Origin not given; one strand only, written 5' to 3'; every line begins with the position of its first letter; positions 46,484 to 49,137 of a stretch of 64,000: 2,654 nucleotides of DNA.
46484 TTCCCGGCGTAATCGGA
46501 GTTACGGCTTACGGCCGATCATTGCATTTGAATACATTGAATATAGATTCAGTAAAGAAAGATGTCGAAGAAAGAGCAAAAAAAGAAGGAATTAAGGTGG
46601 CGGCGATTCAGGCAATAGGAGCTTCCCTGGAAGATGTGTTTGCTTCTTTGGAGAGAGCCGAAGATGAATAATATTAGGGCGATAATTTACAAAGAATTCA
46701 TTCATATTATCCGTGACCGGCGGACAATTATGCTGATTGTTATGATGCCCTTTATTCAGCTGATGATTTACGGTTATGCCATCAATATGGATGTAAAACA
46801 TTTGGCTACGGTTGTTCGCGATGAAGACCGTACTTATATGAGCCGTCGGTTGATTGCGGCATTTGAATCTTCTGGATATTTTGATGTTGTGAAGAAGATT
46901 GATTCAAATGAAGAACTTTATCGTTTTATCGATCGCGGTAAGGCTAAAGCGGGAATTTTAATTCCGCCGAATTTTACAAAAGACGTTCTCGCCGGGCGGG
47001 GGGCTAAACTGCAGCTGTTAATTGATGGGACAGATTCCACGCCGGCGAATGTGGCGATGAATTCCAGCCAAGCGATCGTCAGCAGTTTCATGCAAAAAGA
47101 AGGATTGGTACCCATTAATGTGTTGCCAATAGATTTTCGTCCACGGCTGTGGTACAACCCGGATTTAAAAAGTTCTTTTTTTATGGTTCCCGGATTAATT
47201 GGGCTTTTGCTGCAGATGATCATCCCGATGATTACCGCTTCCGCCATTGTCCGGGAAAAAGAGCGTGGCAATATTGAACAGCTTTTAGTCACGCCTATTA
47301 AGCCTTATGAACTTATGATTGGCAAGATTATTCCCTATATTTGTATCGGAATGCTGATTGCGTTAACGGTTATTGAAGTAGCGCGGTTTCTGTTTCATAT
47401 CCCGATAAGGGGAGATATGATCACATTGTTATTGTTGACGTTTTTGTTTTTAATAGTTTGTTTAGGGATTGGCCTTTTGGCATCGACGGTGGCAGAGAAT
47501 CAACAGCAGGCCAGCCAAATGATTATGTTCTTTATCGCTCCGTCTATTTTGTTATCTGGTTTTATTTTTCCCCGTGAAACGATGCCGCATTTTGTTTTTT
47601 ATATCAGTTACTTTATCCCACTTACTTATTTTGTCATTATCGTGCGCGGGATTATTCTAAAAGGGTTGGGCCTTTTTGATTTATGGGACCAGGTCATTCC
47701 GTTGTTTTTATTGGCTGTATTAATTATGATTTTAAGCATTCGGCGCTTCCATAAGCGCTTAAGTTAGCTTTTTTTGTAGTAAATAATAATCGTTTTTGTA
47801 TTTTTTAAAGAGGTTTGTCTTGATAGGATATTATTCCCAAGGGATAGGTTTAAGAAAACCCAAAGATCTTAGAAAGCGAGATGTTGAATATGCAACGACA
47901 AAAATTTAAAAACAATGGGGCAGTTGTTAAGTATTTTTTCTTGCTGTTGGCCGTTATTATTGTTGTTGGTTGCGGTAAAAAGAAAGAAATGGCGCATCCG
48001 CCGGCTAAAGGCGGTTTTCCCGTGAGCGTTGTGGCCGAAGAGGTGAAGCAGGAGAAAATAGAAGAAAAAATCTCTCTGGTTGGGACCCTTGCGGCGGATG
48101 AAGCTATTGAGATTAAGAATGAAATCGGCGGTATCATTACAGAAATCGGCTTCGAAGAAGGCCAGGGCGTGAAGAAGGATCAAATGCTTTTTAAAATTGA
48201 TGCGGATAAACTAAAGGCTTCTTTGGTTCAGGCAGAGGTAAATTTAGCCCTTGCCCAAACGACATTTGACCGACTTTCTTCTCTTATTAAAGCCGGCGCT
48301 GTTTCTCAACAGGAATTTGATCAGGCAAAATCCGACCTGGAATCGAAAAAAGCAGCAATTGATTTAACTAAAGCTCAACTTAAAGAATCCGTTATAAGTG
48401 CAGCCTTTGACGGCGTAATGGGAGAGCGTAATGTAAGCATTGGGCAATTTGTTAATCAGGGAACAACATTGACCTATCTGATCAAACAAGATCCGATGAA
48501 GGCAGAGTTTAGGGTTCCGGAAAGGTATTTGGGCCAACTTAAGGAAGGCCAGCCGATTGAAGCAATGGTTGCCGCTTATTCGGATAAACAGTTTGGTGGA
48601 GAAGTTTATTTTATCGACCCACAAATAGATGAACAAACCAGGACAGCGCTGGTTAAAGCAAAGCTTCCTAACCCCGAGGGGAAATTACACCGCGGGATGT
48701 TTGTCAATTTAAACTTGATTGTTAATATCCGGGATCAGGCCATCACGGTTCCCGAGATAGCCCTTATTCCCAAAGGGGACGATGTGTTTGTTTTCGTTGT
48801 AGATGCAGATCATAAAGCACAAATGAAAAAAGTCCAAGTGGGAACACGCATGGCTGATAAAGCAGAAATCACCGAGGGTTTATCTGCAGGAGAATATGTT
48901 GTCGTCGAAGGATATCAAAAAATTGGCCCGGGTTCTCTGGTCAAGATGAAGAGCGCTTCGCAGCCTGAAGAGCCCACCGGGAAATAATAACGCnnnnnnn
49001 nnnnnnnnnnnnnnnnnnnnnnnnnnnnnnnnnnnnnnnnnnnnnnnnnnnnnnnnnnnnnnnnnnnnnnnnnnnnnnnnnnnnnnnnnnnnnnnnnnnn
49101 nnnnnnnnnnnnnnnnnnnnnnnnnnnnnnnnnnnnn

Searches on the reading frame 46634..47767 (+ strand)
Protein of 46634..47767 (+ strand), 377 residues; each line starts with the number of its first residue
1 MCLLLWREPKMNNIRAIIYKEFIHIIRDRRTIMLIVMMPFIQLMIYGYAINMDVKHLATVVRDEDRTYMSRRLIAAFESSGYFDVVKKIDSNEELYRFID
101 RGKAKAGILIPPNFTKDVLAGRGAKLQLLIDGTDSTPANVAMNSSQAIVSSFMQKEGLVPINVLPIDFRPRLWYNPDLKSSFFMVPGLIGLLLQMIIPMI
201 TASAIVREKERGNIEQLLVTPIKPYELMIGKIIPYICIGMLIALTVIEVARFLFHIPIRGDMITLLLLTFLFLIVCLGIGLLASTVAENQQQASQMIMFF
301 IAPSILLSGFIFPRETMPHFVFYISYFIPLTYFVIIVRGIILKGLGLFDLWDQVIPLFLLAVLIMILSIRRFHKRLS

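Call 41: search_protein_families(library=pfam, proteins=[window:46634-47767:+], max_evalue=0.001)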
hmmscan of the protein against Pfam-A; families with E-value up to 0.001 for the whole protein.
window:46634-47767:+ (377 aa): 3 families
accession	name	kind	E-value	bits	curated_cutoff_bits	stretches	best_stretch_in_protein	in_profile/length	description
PF12698.13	ABC2_membrane_3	-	2.3e-52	178.7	31.6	1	30-369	2-346/347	ABC-2 family transporter protein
PF01061.29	ABC2_membrane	-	6.5e-34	117.8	26.9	1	179-341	45-210/211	ABC-2 type transporter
PF12679.13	ABC2_membrane_2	-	9e-20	71.5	27.2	1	16-374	2-280/283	ABC-2 family transporter protein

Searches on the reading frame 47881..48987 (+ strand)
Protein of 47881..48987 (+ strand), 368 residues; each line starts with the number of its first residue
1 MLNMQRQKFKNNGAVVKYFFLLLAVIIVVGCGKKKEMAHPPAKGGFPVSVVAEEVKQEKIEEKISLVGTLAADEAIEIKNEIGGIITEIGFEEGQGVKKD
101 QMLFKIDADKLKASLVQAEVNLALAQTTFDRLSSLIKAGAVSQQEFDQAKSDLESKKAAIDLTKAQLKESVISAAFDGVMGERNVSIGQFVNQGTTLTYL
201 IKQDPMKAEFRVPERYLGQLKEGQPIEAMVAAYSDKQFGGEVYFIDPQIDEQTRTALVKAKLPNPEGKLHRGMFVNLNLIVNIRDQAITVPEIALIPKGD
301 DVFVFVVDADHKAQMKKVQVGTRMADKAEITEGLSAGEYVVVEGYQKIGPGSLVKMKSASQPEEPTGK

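Call 41: search_protein_families(library=pfam, proteins=[window:47881-48987:+], max_evalue=0.001)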
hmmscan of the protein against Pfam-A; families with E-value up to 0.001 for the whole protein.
window:47881-48987:+ (368 aa): 4 families
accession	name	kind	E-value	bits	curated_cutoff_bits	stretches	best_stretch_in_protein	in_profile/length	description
PF16576.10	HlyD_D23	-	1.2e-32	113.4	30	1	60-275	2-214/214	Barrel-sandwich domain of CusB or HlyD membrane-fusion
PF13437.12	HlyD_3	-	3e-19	70.2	22.2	1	171-268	1-102/106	HlyD family secretion protein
PF13533.13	Biotin_lipoyl_2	-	0.00014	22.1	29.8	0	77-107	2-32/32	Biotin-lipoyl like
PF00364.28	Biotin_lipoyl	-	0.00071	19.8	22.1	0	84-115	10-45/73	Biotin-requiring enzyme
